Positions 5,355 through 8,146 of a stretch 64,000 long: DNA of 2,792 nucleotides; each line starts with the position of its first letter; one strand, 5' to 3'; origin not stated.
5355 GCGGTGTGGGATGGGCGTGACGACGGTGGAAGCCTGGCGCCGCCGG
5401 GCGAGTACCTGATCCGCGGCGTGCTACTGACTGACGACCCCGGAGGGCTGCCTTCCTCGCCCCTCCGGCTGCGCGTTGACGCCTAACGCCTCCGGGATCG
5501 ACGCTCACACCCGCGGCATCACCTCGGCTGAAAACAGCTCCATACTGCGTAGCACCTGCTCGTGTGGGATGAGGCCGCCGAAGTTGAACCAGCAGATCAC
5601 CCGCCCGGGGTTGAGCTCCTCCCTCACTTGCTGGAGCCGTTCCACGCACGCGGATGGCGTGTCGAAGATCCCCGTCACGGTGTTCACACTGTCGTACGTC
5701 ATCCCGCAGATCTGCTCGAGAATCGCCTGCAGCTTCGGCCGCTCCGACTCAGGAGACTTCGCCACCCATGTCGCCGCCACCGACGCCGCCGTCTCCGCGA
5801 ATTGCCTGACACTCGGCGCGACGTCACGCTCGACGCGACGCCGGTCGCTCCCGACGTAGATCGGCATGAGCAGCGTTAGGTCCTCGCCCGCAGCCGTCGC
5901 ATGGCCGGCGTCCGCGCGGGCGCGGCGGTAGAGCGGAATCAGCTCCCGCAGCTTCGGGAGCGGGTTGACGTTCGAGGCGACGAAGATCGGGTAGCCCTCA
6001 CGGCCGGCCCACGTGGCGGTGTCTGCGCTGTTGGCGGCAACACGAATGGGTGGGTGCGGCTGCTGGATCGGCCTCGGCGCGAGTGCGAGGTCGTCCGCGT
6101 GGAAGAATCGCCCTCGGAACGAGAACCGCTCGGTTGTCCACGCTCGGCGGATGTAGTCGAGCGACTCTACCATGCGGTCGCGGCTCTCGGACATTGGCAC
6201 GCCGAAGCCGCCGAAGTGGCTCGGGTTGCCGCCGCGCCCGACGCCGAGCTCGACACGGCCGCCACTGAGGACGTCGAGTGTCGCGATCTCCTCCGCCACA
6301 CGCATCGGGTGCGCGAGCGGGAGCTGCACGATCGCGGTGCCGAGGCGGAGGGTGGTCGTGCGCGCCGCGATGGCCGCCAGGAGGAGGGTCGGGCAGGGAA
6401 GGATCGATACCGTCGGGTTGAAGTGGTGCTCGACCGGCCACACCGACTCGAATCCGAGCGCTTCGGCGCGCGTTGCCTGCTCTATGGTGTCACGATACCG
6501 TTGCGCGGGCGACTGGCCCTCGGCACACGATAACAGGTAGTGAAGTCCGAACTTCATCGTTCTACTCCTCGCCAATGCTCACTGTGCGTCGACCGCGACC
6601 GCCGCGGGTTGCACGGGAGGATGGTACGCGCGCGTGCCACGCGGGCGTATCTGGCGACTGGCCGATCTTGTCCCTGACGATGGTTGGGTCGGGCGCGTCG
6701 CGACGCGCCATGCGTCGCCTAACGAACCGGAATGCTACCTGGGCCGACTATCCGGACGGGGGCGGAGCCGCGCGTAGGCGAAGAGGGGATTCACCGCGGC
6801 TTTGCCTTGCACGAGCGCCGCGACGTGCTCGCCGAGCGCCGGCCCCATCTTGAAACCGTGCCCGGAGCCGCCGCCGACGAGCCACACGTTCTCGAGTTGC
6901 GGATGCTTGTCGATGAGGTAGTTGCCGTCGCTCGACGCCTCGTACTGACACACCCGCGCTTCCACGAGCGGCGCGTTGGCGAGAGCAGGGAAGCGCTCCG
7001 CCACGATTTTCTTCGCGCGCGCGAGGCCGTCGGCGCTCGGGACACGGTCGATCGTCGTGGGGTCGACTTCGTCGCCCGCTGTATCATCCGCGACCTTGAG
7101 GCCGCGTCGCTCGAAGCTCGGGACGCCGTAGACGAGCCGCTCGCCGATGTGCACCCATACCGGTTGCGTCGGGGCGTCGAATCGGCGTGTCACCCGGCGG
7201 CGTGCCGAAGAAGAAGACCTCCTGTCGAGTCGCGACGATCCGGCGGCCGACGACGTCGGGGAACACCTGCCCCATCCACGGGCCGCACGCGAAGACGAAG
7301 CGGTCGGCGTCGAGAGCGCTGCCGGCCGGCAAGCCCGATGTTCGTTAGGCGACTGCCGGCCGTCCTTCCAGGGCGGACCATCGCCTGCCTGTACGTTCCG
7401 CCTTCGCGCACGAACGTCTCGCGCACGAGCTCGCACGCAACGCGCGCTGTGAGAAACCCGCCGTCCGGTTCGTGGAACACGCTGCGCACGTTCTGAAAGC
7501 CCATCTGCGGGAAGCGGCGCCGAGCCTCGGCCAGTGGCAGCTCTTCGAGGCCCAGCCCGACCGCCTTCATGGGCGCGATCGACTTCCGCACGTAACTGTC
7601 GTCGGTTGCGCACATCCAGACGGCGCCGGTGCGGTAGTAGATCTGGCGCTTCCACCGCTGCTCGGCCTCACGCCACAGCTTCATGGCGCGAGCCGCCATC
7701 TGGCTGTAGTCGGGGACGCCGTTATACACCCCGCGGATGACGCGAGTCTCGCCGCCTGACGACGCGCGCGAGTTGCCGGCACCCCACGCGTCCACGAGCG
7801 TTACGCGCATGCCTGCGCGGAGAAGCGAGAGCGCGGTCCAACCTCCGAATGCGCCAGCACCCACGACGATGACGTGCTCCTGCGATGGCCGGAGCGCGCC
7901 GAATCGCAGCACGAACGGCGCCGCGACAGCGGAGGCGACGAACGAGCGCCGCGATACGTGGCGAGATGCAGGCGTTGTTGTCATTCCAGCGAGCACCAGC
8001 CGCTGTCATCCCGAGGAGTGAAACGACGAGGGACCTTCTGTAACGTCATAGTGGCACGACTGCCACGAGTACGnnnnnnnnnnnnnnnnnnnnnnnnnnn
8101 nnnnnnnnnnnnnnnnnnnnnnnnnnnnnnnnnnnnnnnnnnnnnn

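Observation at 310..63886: Hyper-abundant dispersed octamer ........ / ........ (about one copy per kb)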

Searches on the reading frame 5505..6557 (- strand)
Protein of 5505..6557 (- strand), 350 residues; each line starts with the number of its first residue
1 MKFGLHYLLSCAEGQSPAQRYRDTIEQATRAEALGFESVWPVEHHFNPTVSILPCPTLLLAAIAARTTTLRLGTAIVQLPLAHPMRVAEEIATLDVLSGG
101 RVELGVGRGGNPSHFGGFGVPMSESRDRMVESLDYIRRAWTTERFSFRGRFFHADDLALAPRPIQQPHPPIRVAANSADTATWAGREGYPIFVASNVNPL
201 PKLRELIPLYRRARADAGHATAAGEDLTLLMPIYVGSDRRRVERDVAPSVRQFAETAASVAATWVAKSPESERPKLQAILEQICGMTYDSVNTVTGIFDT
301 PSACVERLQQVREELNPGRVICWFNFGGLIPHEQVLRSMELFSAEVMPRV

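Call 12: search_protein_families(library=pfam, proteins=[window:5505-6557:-])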
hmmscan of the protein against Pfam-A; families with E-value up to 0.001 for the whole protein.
window:5505-6557:- (350 aa): 1 family
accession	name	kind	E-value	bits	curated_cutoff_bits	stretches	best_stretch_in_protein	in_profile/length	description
PF00296.26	Bac_luciferase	-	4.6e-70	236.9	27.9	1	2-311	2-307/314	Luciferase-like monooxygenase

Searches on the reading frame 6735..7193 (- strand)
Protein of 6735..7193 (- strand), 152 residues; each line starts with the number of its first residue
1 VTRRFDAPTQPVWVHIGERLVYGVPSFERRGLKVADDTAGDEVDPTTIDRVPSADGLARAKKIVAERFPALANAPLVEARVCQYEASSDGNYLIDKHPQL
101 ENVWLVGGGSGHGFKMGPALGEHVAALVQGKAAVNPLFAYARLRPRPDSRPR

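Call 14: search_protein_families(library=pfam, proteins=[window:6735-7193:-])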
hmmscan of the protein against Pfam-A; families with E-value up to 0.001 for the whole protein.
window:6735-7193:- (152 aa): 1 family
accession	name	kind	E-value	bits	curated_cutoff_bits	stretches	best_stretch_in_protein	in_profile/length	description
PF01266.30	DAO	-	5.9e-13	49.5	27.9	1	9-127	243-353/353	FAD dependent oxidoreductase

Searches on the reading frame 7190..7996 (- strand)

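Call 14: search_protein_families(library=pfam, proteins=[window:7190-7996:-])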
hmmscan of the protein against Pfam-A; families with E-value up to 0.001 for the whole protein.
window:7190-7996:- (268 aa): 3 families
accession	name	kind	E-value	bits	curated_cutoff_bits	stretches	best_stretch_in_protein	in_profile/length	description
PF01266.30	DAO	-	1.1e-21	78.2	27.9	1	41-205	1-169/353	FAD dependent oxidoreductase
PF00890.30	FAD_binding_2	-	0.00074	19.3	20.4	0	41-92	1-54/414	FAD binding domain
PF13241.12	NAD_binding_7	-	0.00092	20.2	22.1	0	35-76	3-41/104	Putative NAD(P)-binding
